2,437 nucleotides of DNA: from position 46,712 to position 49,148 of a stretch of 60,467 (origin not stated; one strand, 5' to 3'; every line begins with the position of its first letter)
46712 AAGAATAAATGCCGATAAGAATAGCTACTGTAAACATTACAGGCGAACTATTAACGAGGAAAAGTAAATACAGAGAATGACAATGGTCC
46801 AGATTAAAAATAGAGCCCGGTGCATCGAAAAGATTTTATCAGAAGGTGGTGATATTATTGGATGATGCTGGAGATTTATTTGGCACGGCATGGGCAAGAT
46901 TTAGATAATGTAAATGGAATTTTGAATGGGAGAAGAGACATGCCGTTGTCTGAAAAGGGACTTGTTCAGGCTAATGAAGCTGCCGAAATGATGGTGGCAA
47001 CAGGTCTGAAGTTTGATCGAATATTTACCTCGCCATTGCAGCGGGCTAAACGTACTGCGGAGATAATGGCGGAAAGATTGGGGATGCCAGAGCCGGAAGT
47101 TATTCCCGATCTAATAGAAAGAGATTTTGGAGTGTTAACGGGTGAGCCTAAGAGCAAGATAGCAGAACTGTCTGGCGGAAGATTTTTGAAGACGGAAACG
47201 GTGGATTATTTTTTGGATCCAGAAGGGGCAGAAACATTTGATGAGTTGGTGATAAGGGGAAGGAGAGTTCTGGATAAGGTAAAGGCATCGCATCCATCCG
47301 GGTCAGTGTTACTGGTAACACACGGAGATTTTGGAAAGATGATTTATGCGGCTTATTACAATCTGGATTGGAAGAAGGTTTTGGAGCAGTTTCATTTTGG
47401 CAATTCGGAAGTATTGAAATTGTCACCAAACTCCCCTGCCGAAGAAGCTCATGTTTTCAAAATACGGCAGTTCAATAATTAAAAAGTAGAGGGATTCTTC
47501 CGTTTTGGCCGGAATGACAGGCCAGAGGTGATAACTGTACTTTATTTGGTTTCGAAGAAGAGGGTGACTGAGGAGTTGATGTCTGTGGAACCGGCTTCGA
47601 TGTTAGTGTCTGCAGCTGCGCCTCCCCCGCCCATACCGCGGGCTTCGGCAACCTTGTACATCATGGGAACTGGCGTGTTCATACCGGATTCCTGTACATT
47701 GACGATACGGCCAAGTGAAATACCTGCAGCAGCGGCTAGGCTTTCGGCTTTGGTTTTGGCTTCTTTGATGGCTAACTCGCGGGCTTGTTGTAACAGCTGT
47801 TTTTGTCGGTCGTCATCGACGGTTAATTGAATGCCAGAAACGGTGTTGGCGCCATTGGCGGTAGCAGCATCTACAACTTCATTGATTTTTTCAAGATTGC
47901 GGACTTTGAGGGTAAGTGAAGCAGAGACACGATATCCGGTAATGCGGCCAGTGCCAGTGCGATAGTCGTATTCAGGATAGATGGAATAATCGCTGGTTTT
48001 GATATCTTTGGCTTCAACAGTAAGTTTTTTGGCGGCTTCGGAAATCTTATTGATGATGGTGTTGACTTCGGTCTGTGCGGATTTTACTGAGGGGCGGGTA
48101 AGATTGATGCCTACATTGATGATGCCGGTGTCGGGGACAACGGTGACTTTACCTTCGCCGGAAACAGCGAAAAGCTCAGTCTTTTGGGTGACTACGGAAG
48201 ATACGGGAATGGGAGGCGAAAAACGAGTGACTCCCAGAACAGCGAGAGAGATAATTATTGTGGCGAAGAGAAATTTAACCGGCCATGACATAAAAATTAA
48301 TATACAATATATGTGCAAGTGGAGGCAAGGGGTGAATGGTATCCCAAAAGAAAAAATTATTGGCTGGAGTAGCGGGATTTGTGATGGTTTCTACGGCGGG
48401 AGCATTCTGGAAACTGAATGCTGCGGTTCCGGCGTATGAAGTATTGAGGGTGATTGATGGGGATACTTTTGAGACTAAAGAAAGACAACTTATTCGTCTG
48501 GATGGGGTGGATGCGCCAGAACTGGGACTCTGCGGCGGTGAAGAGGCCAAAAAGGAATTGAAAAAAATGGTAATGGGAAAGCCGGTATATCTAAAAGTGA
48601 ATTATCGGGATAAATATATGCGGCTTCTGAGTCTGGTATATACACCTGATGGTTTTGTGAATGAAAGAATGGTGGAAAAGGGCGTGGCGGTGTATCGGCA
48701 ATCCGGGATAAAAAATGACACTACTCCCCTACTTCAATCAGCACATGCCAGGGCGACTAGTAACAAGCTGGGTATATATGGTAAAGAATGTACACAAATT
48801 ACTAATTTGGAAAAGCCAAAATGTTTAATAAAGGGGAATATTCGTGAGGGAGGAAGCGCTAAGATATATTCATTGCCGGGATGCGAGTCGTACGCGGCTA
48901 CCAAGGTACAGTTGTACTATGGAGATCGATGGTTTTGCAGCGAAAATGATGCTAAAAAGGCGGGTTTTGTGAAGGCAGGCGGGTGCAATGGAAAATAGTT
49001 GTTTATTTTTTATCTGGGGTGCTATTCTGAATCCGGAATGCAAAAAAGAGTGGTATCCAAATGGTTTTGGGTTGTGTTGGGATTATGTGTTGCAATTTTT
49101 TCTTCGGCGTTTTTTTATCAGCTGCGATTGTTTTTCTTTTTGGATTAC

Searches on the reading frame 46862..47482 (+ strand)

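Call 84: search_protein_families(library=pfam, proteins=[window:46862-47482:+], max_evalue=0.01)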
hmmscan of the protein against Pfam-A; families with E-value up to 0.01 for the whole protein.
window:46862-47482:+ (206 aa): 1 family
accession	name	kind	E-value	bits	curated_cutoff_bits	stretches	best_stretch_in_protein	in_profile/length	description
PF00300.27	His_Phos_1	-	5.4e-40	137.6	21.7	1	5-189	1-181/194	Histidine phosphatase superfamily (branch 1)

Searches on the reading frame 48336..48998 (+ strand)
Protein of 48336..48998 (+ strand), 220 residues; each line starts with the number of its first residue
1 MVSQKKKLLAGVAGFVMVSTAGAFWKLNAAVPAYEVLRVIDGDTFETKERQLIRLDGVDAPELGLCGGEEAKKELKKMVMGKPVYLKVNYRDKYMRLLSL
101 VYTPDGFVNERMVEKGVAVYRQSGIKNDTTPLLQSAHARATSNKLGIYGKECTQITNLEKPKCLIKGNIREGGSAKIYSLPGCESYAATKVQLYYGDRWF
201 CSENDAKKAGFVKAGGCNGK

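Call 84: search_protein_families(library=pfam, proteins=[window:48336-48998:+], max_evalue=0.01)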
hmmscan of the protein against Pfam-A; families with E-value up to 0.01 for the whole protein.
window:48336-48998:+ (220 aa): 1 family
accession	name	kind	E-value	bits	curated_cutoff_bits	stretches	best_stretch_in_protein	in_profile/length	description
PF00565.23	SNase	-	8.7e-15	55.5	21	1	53-148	2-105/107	Staphylococcal nuclease homologue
